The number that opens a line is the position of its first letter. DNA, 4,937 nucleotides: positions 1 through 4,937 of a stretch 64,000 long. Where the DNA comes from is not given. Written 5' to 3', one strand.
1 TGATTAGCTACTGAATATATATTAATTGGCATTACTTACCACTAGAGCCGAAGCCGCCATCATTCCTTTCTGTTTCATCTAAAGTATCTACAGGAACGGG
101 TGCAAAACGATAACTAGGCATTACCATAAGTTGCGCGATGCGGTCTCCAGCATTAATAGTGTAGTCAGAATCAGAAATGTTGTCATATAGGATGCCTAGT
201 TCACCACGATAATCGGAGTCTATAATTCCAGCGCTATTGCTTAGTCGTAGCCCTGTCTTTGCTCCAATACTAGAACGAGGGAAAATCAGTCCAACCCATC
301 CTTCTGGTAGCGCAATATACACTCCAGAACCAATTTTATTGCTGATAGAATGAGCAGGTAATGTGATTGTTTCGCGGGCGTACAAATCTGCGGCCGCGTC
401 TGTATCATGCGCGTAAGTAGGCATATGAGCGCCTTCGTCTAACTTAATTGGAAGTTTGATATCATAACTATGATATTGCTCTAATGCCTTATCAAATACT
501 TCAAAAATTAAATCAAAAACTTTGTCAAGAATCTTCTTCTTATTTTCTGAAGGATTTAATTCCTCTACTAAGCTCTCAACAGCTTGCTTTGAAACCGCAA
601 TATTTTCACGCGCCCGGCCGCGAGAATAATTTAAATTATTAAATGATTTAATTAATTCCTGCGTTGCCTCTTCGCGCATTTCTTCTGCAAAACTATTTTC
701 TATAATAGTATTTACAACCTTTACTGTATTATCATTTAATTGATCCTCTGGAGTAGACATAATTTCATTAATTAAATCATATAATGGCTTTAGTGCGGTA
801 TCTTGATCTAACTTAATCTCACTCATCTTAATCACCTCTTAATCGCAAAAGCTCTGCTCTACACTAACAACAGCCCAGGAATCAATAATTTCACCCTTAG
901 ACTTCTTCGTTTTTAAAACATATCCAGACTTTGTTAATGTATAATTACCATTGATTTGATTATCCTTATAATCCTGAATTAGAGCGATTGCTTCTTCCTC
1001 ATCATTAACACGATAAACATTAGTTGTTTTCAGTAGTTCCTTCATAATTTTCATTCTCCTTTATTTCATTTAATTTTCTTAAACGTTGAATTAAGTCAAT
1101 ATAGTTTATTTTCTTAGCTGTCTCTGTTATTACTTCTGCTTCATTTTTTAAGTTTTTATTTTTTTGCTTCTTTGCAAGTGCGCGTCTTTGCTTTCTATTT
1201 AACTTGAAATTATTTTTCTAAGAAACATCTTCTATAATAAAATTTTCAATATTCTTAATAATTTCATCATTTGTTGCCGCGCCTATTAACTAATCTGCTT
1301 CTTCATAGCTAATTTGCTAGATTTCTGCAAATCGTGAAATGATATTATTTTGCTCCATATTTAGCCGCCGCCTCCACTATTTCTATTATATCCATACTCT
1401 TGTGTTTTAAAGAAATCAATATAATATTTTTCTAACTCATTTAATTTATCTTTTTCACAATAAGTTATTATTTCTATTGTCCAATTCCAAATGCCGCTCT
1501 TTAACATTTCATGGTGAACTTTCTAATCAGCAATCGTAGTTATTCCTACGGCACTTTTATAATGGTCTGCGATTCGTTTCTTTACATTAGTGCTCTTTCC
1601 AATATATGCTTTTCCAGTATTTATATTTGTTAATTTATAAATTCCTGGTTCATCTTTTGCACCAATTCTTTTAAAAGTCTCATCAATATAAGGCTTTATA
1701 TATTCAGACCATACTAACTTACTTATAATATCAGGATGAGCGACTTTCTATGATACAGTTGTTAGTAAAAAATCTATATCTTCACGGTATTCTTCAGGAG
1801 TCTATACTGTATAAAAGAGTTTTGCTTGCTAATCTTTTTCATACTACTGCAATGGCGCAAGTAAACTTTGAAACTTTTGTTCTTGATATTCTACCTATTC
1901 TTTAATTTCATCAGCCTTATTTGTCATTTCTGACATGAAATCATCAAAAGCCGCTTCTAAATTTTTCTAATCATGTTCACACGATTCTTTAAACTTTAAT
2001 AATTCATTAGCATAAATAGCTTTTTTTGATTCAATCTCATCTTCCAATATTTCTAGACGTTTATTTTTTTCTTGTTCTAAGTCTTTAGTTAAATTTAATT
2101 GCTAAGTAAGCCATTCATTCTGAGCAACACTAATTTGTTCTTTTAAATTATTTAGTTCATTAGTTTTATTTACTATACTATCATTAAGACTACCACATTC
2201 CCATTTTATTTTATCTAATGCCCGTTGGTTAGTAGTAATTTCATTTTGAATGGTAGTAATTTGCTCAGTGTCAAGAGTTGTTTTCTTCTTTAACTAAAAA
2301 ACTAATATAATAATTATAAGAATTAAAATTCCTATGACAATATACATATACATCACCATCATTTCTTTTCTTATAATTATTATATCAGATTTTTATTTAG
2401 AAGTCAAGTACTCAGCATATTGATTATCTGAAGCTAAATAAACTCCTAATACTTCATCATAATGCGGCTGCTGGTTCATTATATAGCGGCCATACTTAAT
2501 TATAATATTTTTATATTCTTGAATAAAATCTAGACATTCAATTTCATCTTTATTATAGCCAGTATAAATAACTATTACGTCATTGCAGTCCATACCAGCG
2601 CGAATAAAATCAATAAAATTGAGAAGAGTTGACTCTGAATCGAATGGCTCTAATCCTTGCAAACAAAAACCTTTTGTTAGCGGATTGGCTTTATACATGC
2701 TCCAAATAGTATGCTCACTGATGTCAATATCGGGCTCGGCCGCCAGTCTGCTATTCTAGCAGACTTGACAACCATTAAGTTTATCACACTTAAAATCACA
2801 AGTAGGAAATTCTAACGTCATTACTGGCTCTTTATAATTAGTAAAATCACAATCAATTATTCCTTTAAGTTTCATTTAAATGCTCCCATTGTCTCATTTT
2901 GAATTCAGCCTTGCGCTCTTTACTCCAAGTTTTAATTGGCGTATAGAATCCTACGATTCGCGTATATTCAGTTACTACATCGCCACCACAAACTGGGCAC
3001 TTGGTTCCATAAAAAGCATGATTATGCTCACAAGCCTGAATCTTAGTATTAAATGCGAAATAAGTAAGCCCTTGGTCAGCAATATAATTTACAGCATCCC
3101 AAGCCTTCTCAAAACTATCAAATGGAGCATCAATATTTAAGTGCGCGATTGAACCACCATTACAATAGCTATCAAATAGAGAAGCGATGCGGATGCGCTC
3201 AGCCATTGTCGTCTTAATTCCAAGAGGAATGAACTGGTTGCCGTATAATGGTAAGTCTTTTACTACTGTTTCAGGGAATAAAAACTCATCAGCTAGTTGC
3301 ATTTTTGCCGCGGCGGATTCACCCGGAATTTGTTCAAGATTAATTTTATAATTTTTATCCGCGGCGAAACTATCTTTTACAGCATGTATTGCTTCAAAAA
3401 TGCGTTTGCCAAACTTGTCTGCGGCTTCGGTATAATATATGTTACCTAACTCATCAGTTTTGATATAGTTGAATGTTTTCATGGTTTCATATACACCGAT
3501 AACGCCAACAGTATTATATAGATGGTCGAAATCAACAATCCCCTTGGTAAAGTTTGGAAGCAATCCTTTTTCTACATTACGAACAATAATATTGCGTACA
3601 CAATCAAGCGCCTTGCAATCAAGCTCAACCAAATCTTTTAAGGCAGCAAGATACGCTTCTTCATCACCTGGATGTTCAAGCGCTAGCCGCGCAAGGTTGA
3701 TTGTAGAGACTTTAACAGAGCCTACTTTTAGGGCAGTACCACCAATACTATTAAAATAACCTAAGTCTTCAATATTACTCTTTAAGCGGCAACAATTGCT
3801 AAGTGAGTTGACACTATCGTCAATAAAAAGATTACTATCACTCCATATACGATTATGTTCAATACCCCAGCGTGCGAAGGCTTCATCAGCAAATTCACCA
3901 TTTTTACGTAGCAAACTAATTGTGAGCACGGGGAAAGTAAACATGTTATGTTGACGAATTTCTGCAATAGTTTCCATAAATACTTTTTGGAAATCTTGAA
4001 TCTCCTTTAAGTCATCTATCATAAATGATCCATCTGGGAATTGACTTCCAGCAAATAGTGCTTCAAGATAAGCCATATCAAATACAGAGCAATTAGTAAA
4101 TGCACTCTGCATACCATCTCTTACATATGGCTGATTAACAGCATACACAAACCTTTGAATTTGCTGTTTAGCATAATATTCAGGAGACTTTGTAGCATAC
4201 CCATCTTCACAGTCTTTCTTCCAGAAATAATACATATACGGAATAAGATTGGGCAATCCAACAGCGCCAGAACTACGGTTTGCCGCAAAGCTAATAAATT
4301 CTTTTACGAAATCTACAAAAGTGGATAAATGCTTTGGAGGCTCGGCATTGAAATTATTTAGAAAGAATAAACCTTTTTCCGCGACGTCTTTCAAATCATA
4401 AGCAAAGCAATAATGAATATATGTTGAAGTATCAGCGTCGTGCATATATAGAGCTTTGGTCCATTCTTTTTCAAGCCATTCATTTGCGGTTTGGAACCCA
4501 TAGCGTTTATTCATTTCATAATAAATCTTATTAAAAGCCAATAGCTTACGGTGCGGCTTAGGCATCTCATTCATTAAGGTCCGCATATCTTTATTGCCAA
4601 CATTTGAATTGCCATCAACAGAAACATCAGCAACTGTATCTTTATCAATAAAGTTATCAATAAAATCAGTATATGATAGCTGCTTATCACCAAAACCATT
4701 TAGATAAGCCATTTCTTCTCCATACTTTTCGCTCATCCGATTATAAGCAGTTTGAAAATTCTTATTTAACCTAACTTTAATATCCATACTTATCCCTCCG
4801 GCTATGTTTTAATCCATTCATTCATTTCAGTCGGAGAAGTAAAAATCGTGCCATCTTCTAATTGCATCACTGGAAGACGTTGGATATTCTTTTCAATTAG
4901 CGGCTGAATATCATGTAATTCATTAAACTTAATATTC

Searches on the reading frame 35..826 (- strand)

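Call 37: search_protein_families(library=pfam, max_evalue=0.001, proteins=[window:35-826:-])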
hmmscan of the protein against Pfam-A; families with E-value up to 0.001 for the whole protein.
window:35-826:- (264 aa): 2 families
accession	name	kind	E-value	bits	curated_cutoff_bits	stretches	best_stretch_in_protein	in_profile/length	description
PF00692.24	dUTPase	-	3e-29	101.8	22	1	133-263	3-129/129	dUTPase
PF22769.1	DCD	-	1.5e-07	32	27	1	170-235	86-150/153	dCTP deaminase-like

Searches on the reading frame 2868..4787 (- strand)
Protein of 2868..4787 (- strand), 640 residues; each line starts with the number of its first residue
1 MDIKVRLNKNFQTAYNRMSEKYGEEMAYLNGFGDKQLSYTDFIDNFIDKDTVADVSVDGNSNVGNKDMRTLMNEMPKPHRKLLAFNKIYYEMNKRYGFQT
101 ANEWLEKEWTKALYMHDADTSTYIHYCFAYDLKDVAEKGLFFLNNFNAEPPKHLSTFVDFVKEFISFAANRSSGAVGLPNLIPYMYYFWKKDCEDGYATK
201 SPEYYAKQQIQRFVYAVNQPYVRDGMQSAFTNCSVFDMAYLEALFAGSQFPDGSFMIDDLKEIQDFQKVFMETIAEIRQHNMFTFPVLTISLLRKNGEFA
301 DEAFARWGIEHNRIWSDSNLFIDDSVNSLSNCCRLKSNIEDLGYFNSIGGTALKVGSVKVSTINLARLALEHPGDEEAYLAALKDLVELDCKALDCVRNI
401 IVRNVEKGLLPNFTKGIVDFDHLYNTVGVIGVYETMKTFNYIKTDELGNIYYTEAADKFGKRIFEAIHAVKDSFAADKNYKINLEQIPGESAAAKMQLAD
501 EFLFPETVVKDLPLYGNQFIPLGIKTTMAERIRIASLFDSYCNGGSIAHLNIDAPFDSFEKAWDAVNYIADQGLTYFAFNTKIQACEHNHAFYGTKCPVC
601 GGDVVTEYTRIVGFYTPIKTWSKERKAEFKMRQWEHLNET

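Call 37: search_protein_families(library=pfam, max_evalue=0.001, proteins=[window:2868-4787:-])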
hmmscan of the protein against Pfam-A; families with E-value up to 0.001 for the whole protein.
window:2868-4787:- (640 aa): 1 family
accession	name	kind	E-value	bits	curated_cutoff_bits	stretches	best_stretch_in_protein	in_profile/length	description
PF13597.11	NRDD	-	1.3e-92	311.8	26.2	1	85-633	13-560/562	Anaerobic ribonucleoside-triphosphate reductase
